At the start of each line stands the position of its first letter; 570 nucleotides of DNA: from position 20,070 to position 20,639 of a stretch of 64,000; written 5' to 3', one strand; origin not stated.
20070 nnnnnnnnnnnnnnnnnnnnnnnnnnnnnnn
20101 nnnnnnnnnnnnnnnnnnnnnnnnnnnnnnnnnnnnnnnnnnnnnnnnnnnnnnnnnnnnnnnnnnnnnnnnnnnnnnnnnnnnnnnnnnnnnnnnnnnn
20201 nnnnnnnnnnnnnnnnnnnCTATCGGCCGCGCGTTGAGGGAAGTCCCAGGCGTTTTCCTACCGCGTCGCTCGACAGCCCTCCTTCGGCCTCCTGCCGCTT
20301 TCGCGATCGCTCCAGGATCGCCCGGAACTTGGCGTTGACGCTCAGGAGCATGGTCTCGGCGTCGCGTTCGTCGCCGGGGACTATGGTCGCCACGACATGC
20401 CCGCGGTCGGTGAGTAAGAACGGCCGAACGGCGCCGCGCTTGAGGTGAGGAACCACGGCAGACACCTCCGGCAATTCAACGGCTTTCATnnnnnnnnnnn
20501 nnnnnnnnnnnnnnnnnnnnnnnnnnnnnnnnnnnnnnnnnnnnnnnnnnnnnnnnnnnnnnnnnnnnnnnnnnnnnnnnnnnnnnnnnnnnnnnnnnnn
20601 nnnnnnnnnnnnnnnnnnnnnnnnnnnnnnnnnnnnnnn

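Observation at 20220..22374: Decayed integron-like cassette island inserted in the middle of the catabolic cluster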

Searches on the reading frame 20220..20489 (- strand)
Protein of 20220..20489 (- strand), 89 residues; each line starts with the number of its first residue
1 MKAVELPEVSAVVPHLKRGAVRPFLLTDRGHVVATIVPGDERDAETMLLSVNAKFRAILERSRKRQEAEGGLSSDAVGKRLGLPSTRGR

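Call 4: search_protein_families(library=pfam, proteins=[window:20220-20489:-], max_evalue=0.1)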
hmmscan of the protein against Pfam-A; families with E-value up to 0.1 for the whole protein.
window:20220-20489:- (89 aa): 0 families

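Call 10: search_protein_families(library=ncbifam, proteins=[window:20220-20489:-], max_evalue=0.1)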
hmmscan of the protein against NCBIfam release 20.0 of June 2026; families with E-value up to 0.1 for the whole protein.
window:20220-20489:- (89 aa): 0 families

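Call 47: find_encoding_contigs(protein=window:20220-20489:-, flank=5000, max_places=8)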
Protein window:20220-20489:- (89 aa): 7 contigs read that carry it; 6 places shown.
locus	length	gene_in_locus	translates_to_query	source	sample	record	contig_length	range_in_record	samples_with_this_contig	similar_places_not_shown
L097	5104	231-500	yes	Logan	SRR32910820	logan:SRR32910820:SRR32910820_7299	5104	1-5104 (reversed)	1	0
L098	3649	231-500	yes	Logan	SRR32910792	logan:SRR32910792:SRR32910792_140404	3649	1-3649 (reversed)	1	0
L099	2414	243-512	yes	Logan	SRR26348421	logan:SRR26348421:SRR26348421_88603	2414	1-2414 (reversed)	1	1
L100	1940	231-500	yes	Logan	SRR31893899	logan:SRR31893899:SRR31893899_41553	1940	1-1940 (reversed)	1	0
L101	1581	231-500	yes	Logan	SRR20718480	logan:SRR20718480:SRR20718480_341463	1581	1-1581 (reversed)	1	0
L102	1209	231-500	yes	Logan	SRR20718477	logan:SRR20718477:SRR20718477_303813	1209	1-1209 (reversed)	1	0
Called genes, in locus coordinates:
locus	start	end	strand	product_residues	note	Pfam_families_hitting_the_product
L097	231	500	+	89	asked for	-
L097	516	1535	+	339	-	PF00296:Bac_luciferase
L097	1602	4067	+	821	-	PF02515:CoA_transf_3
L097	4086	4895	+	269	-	PF00106:adh_short, PF13561:adh_short_C2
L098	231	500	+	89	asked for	-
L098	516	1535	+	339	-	PF00296:Bac_luciferase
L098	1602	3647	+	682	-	?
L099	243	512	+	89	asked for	-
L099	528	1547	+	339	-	PF00296:Bac_luciferase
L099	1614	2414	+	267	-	?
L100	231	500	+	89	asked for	-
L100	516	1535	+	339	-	PF00296:Bac_luciferase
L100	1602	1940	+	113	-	?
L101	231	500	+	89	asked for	-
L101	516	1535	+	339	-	PF00296:Bac_luciferase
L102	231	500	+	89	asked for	-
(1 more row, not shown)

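Call 54: find_homologous_proteins(query=window:20223-20489:-, max_evalue=0.001)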
Query window:20223-20489:- (89 aa): 11 proteins with E <= 0.001 among 15 candidates.
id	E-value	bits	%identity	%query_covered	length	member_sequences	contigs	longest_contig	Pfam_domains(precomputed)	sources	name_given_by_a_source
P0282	4.8e-42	159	91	100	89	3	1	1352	-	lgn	-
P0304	6.4e-36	139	80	98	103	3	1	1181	-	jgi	-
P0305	4.8e-33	130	74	100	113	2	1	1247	-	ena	-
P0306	3.6e-32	127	73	100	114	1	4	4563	-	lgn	-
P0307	4.0e-32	127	73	100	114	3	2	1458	-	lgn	-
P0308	8.2e-31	123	73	94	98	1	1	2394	-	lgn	-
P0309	8.0e-30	120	72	96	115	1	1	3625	-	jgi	jgi:antitoxin (DNA-binding transcriptional repressor) of toxin-antitoxin stability system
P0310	1.8e-29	119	70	99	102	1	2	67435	-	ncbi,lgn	ncbi:MAG: hypothetical protein WD069_22595 [Planctomycetales bacterium]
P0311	1.9e-28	115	71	96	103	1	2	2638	-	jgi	jgi:antitoxin (DNA-binding transcriptional repressor) of toxin-antitoxin stability system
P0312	3.2e-28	115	71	96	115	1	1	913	-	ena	-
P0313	4.0e-27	111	69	94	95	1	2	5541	-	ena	-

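Call 56: find_encoding_contigs(protein=P0310, flank=5000, max_places=3)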
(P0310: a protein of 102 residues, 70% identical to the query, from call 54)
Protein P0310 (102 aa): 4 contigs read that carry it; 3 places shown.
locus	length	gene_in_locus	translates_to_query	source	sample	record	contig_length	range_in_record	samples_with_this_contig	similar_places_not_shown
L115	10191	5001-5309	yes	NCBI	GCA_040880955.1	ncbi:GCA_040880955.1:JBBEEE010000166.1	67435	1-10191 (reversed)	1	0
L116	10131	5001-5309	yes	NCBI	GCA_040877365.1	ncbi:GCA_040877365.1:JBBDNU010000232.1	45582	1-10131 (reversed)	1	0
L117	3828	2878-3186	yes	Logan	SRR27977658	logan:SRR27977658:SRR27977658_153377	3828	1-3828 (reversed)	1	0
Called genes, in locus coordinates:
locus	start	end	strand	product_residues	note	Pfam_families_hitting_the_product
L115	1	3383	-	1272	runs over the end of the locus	PF13717:Zn_ribbon_4 (weak), PF13719:Zn_ribbon_5, PF07596:SBP_bac_10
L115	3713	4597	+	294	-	-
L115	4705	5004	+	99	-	PF05016:ParE_toxin (weak)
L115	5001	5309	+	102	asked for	-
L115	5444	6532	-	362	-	PF20030:bpMoxR, PF00004:AAA (weak), PF07726:AAA_3, PF07728:AAA_5, PF17863:AAA_lid_2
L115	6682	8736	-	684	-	-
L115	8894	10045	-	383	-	PF22020:RlmL_1st, PF02926:THUMP, PF01170:UPF0020, PF13847:Methyltransf_31 (faint)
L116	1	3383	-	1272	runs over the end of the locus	PF13717:Zn_ribbon_4 (weak), PF13719:Zn_ribbon_5, PF07596:SBP_bac_10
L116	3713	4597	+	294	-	-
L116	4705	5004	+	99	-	PF05016:ParE_toxin (weak)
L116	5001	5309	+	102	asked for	-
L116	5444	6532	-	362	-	PF20030:bpMoxR, PF00004:AAA (weak), PF07726:AAA_3, PF07728:AAA_5, PF17863:AAA_lid_2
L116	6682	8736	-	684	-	-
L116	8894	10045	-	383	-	PF22020:RlmL_1st, PF02926:THUMP, PF01170:UPF0020, PF13847:Methyltransf_31 (faint)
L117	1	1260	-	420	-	?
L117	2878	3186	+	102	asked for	-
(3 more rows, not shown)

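Call 57: find_encoding_contigs(protein=P0306, flank=5000, max_places=4)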
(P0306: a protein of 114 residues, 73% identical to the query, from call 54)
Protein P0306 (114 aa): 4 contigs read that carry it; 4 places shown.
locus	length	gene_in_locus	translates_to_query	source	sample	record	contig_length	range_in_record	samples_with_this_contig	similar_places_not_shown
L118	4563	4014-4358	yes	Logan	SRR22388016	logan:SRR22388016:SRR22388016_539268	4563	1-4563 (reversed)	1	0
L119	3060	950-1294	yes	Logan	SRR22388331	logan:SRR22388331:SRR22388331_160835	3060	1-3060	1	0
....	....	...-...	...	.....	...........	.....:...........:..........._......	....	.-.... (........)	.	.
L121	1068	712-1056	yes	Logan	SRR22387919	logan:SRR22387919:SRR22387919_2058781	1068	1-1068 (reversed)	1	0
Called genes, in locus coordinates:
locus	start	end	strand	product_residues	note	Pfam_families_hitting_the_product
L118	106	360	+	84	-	PF13560:HTH_31, PF12844:HTH_19 (weak), PF01381:HTH_3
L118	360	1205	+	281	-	PF24739:DUF7690, PF24736:DUF7687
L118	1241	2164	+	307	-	PF02086:MethyltransfD12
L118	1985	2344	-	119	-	-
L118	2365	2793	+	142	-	-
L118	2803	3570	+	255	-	PF13643:DUF4145 (faint)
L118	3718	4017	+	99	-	-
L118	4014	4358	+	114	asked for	-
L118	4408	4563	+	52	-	?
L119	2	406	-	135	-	?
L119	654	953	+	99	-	-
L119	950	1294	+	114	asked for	-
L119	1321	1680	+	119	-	-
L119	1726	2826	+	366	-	-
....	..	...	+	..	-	-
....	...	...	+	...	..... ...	-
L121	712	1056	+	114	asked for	-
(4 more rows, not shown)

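Call 62: list_cluster_members(proteins=[L097:516-1532:+, L001:772-1317:+, L097:1602-4064:+])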
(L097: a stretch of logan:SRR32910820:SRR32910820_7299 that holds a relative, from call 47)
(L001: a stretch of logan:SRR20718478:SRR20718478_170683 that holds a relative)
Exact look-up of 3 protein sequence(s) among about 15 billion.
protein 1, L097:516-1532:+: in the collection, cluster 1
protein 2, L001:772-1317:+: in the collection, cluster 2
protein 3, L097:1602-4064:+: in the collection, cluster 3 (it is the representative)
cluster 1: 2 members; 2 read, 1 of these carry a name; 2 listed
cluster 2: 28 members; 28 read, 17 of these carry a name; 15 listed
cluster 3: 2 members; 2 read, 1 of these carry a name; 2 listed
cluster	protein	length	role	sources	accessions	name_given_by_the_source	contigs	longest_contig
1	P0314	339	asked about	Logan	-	-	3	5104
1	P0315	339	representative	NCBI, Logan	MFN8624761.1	MAG: TIGR03617 family F420-dependent LLM class oxidoreductase [Candidatus Binatia ...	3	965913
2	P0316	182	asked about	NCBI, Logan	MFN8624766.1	MAG: acetone carboxylase subunit gamma [Candidatus Binatia bacterium]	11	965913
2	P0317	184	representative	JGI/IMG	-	acetone carboxylase gamma subunit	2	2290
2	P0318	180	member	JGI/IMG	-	acetone carboxylase, gamma subunit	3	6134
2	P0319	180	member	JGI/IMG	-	acetone carboxylase gamma subunit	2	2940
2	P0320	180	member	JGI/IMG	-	acetone carboxylase gamma subunit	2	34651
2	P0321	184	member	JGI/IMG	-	acetone carboxylase gamma subunit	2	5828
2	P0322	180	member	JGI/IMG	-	acetone carboxylase gamma subunit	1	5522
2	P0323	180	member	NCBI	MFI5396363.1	MAG: acetone carboxylase subunit gamma [Candidatus Binatia bacterium]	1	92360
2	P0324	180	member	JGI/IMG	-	acetone carboxylase gamma subunit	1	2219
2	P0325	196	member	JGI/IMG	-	acetone carboxylase gamma subunit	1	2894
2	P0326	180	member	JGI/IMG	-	acetone carboxylase gamma subunit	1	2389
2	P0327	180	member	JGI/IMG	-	acetone carboxylase, gamma subunit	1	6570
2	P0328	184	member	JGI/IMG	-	acetone carboxylase, gamma subunit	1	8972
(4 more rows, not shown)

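Call 64: find_encoding_contigs(protein=P0323, flank=10000, max_places=4)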
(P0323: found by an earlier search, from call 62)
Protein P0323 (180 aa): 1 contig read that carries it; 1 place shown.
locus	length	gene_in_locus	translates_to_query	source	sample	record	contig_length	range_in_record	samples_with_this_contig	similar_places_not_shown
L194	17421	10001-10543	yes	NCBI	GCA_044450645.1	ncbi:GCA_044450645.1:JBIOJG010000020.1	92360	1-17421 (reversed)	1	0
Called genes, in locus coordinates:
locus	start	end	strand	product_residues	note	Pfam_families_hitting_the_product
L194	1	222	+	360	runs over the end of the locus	PF02625:XdhC_CoxI, PF13478:XdhC_C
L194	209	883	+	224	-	PF01128:IspD (weak), PF12804:NTP_transf_3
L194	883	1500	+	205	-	PF10604:Polyketide_cyc2 (weak), PF06240:COXG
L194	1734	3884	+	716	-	PF05378:Hydant_A_N, PF01968:Hydantoinase_A, PF19278:Hydant_A_C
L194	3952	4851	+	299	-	PF00296:Bac_luciferase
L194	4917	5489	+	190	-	PF04075:F420H2_quin_red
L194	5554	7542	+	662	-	PF00724:Oxidored_FMN, PF07992:Pyr_redox_2, PF00070:Pyr_redox (weak), PF00890:FAD_binding_2 (weak), PF01134:GIDA (weak), PF01266:DAO (weak), PF07992:Pyr_redox_2, PF12831:FAD_oxidored, +3 more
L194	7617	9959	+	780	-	PF02538:Hydantoinase_B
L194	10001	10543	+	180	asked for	PF08882:Acetone_carb_G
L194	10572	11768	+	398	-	PF02515:CoA_transf_3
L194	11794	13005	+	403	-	PF02515:CoA_transf_3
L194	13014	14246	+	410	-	PF02515:CoA_transf_3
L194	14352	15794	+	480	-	PF00282:Pyridoxal_deC, PF01041:DegT_DnrJ_EryC1 (weak), PF00266:Aminotran_5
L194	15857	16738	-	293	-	PF00378:ECH_1, PF16113:ECH_2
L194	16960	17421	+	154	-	PF00941:FAD_binding_5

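Call 73: search_protein_families(library=ncbifam, proteins=[L092:3291-3491:+], max_evalue=0.01)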
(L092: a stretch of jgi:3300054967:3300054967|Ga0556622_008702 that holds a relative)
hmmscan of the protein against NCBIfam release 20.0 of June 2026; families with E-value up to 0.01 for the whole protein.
L092:3291-3491:+ (67 aa): 0 families

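Call 84: search_solved_structures(query=A6, max_evalue=1, show_alignments=1)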
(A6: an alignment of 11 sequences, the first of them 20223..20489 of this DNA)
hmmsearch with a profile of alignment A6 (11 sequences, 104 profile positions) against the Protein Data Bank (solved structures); distinct sequences matched with E-value up to 1: 0.

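Call 85: search_protein_families(library=pfam, alignment_id=A6, max_evalue=1)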
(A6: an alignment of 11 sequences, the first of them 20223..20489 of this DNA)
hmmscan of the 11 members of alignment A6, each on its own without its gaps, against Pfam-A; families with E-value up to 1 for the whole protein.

A. member 1, window:20223-20489:- (89 aa): 0 families

B. families by the number of members that match (of 11 scanned): 2 families
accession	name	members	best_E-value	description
PF02604.26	PhdYeFM_antitox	6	0.0094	Antitoxin Phd_YefM, type II toxin-antitoxin system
PF07910.19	Peptidase_C78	2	0.15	Peptidase family C78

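Call 90: predict_structure(alignment_id=A6)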
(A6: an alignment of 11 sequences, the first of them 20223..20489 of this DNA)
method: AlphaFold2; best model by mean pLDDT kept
length: 89 residues; sequences in the alignment: 11
mean_pLDDT: 65.0   pTM: 0.43
mean pLDDT of the five models: 65.0, 63.6, 59.6, 58.8, 58.4
residues with pLDDT >= 90: 0; 70-90: 23; 50-70: 63; < 50: 3
segments of 3 or more residues with pLDDT < 50: 87-89
pLDDT, mean of each block of 10 residues (from residue 1): 73 61 73 70 58 65 67 64 54
secondary structure, 60 per line:
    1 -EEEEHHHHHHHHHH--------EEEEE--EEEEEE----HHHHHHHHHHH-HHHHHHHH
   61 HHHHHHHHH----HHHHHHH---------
elements in order: E2-5 H6-15 E24-28 E31-36 H41-51 H53-69 H74-80
